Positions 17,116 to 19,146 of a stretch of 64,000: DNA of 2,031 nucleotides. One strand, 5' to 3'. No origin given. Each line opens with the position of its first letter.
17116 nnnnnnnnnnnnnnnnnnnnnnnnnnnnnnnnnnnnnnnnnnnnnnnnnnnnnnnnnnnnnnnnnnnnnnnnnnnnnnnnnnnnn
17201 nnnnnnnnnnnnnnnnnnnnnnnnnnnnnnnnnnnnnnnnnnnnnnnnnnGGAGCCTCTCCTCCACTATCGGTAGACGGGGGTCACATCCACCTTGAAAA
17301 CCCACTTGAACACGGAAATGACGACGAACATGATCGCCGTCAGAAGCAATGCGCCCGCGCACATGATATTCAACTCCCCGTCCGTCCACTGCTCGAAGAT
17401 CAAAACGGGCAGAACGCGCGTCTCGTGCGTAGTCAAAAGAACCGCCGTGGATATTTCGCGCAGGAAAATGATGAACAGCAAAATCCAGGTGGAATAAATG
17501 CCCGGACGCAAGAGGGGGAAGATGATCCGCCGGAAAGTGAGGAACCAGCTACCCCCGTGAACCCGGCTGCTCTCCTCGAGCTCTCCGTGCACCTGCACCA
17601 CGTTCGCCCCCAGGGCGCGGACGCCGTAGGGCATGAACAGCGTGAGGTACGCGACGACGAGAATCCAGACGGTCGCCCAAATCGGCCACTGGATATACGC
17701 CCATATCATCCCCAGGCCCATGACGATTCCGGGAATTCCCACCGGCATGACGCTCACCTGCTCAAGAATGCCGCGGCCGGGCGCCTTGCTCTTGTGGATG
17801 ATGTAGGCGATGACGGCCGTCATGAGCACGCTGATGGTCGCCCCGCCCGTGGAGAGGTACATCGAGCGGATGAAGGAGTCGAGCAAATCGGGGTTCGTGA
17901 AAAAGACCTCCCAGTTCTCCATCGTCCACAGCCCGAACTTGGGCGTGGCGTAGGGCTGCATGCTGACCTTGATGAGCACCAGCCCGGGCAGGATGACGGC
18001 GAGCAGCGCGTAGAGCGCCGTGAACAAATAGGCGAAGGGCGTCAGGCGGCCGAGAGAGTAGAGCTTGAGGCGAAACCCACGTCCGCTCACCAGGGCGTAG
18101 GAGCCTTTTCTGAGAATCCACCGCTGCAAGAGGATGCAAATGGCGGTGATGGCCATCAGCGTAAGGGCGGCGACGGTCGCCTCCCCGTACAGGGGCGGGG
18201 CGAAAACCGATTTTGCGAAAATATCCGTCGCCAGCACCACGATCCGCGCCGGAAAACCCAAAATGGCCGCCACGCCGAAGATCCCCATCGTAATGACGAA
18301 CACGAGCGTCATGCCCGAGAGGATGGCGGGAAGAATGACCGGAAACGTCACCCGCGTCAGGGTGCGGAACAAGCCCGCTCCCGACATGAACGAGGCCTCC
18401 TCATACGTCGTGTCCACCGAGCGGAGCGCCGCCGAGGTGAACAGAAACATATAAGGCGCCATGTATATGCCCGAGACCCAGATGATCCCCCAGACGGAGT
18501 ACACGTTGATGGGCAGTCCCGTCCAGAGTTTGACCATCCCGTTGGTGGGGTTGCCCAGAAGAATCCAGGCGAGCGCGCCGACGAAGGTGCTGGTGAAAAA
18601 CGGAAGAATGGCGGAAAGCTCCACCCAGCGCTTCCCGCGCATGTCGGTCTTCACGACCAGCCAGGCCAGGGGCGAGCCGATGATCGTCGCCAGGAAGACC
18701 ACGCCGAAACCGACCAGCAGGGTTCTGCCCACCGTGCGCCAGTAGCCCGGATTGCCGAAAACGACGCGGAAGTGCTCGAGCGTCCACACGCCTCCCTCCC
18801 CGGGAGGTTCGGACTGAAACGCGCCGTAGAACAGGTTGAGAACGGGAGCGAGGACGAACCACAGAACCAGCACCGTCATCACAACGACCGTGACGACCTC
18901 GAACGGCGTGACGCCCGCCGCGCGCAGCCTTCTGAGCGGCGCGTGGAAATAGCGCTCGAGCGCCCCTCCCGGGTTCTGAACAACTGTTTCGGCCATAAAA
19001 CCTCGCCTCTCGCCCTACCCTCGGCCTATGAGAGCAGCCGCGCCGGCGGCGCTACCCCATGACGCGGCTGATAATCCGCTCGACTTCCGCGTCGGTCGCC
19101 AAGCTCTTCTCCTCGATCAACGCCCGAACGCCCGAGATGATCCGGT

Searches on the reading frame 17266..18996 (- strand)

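Call 17: search_protein_families(library=pfam, proteins=[window:17266-18996:-], max_evalue=0.01)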
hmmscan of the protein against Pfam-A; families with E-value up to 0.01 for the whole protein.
window:17266-18996:- (576 aa): 1 family
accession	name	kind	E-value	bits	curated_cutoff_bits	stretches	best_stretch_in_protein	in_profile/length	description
PF00528.27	BPD_transp_1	-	2.4e-15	57.2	26.4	2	104-296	2-180/184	Binding-protein-dependent transport system inner membrane component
